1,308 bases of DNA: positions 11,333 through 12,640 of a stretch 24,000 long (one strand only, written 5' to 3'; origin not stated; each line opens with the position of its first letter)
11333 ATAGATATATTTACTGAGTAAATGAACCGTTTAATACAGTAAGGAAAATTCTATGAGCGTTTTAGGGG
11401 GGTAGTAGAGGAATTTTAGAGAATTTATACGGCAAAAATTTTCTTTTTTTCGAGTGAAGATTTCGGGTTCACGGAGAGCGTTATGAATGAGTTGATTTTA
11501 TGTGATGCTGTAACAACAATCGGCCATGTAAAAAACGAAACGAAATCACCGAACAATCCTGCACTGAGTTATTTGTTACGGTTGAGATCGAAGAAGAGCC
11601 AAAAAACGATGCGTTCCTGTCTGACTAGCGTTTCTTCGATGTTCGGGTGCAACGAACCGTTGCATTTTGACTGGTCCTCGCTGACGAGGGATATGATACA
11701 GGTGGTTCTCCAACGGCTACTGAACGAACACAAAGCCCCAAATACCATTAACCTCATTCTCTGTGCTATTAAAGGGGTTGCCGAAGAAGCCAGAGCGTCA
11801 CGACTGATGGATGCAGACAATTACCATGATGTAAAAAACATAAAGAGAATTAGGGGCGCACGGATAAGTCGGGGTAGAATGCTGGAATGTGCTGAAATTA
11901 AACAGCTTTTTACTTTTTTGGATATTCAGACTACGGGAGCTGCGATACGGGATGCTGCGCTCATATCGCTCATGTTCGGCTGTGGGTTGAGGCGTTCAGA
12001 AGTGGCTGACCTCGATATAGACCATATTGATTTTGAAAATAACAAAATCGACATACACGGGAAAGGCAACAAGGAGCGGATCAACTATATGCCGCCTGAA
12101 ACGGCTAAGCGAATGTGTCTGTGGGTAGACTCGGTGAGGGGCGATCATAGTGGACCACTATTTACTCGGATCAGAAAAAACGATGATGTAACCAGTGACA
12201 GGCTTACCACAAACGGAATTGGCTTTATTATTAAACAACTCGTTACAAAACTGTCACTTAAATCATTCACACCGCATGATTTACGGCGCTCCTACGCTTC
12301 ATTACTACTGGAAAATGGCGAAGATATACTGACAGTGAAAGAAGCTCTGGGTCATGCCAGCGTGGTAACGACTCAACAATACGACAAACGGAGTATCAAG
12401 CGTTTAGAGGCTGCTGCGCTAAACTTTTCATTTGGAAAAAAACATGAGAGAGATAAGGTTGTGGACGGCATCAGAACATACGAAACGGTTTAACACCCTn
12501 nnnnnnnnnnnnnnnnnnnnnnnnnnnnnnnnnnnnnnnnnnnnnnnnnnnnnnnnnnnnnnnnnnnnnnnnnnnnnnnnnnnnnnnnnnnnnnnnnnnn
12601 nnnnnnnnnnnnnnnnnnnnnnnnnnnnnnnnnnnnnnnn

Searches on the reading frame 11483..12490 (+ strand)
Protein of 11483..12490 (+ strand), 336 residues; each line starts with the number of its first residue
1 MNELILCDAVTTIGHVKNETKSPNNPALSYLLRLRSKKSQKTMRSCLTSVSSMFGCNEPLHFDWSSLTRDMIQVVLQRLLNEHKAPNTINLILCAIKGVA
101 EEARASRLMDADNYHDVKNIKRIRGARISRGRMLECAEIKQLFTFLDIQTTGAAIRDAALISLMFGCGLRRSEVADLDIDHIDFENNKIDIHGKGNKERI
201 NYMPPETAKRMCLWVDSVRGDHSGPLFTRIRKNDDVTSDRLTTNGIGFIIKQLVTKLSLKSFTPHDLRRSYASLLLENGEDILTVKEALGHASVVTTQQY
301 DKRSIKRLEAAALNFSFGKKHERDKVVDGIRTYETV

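Call 87: search_protein_families(library=pfam, proteins=[window:11483-12490:+], max_evalue=0.001)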
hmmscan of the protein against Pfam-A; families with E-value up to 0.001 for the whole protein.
window:11483-12490:+ (336 aa): 1 family
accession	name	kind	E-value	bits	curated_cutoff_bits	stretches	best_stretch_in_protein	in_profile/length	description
PF00589.27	Phage_integrase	-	7.7e-30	104.3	27.1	1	134-302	3-167/172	Phage integrase family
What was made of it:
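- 11483..12493 (+): Tyrosine recombinase that travels with the block in the pPrY2001/Xenorhabdus/Arsenophonus lineage. Its 3' end is frameshifted here (336 aa against 321 aa). Pfam Phage_integrase 7.7e-30 (call 87).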
